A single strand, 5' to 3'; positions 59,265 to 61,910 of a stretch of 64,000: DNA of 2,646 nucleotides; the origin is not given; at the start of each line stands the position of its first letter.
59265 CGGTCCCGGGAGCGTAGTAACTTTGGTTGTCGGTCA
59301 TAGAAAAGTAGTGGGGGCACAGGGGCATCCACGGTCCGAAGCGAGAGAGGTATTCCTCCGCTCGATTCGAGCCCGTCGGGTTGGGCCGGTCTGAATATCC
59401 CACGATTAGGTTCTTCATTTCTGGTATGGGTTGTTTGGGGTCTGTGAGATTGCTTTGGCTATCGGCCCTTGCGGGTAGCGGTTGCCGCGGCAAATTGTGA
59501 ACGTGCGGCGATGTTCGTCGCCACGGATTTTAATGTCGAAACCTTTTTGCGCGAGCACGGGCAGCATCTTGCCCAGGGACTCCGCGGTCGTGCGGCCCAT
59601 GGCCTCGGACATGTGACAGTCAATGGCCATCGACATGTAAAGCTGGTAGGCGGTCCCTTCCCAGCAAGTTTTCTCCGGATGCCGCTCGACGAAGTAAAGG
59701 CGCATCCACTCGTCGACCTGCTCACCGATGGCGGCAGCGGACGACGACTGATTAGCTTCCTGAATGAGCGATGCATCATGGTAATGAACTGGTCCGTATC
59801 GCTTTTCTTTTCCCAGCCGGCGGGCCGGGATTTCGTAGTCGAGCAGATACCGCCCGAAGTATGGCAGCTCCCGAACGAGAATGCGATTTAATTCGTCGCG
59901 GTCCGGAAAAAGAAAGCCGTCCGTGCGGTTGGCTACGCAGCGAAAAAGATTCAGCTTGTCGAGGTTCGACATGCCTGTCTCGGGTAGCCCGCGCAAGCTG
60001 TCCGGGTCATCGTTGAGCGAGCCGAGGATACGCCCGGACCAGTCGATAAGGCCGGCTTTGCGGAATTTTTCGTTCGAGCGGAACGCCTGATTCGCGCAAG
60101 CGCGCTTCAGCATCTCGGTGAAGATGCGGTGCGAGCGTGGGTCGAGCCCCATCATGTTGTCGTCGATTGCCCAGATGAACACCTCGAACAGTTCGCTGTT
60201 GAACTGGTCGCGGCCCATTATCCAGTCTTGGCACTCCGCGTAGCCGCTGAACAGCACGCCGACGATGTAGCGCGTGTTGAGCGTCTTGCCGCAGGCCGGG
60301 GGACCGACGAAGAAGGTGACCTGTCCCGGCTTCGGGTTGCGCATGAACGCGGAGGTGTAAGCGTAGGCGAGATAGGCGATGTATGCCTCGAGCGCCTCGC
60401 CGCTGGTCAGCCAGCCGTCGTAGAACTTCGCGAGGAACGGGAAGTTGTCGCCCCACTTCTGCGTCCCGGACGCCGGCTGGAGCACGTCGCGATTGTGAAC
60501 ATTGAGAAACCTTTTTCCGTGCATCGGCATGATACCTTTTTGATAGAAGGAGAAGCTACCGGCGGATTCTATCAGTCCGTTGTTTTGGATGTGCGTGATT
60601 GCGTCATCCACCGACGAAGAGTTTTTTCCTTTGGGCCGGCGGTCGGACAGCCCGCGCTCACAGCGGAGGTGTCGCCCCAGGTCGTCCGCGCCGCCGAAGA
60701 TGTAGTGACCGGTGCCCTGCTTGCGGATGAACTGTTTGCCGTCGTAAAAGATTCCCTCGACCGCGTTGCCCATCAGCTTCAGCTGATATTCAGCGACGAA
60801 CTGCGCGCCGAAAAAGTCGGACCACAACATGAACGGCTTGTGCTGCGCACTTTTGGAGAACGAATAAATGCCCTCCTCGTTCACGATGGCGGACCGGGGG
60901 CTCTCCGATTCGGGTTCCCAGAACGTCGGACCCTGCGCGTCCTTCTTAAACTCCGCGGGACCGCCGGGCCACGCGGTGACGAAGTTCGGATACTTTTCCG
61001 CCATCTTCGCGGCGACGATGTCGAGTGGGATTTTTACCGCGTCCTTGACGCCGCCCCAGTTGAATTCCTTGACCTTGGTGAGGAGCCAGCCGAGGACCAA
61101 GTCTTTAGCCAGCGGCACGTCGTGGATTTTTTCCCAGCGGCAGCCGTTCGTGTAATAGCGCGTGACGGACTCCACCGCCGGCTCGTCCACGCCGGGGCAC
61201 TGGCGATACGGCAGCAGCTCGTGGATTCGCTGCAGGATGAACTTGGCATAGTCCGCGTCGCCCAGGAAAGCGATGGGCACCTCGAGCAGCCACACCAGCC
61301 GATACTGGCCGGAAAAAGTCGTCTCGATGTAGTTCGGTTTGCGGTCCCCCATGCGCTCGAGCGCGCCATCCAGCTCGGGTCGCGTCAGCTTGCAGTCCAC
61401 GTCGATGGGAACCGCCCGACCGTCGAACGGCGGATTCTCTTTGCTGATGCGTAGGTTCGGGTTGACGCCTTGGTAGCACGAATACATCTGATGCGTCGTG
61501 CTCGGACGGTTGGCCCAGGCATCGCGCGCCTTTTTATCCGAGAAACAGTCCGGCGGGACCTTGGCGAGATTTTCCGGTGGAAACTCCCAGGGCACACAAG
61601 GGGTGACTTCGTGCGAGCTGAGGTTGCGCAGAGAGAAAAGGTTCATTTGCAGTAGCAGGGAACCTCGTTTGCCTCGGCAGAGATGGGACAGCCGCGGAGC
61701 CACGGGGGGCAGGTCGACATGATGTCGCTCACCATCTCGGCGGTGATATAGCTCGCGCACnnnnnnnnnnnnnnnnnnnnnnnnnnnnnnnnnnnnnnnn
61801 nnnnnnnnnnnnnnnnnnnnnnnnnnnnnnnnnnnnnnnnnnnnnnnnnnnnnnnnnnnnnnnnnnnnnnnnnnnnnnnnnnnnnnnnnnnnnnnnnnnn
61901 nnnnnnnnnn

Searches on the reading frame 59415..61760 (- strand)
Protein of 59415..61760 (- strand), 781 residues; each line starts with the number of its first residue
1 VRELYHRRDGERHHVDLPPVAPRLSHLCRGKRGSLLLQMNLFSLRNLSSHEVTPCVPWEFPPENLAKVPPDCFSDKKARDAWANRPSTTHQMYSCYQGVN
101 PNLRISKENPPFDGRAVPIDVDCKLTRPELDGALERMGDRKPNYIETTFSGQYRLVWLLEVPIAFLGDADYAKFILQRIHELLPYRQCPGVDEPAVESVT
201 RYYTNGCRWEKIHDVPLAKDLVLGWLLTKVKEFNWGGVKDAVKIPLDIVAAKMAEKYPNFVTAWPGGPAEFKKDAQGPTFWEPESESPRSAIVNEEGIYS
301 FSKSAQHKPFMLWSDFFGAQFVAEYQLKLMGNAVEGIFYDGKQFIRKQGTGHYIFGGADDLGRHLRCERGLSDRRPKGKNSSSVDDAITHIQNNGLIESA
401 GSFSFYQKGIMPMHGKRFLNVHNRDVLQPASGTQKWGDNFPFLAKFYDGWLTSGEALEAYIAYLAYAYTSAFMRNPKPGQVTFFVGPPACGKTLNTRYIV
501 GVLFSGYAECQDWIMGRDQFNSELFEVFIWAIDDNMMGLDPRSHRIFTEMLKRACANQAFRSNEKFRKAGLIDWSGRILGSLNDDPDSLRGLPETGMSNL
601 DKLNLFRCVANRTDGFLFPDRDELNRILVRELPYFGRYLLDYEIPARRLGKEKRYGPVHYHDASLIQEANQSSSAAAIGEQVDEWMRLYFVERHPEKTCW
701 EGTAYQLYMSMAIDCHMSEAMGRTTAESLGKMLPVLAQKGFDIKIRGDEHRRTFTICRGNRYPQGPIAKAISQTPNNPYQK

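Call 37: search_protein_families(library=pfam, proteins=[window:59415-61760:-], max_evalue=0.01)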
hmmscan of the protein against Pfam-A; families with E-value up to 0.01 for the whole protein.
window:59415-61760:- (781 aa): 1 family
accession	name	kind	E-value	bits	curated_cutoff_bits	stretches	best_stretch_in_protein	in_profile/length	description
PF19263.5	DUF5906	-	0.0008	20.5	27.6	1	484-585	1-103/114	Family of unknown function (DUF5906)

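Call 38: search_dna_similar(query=window:59415-61760:-, collection=phages, mode=protein, max_rows=15)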
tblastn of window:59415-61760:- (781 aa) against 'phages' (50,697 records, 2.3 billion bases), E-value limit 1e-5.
No match.
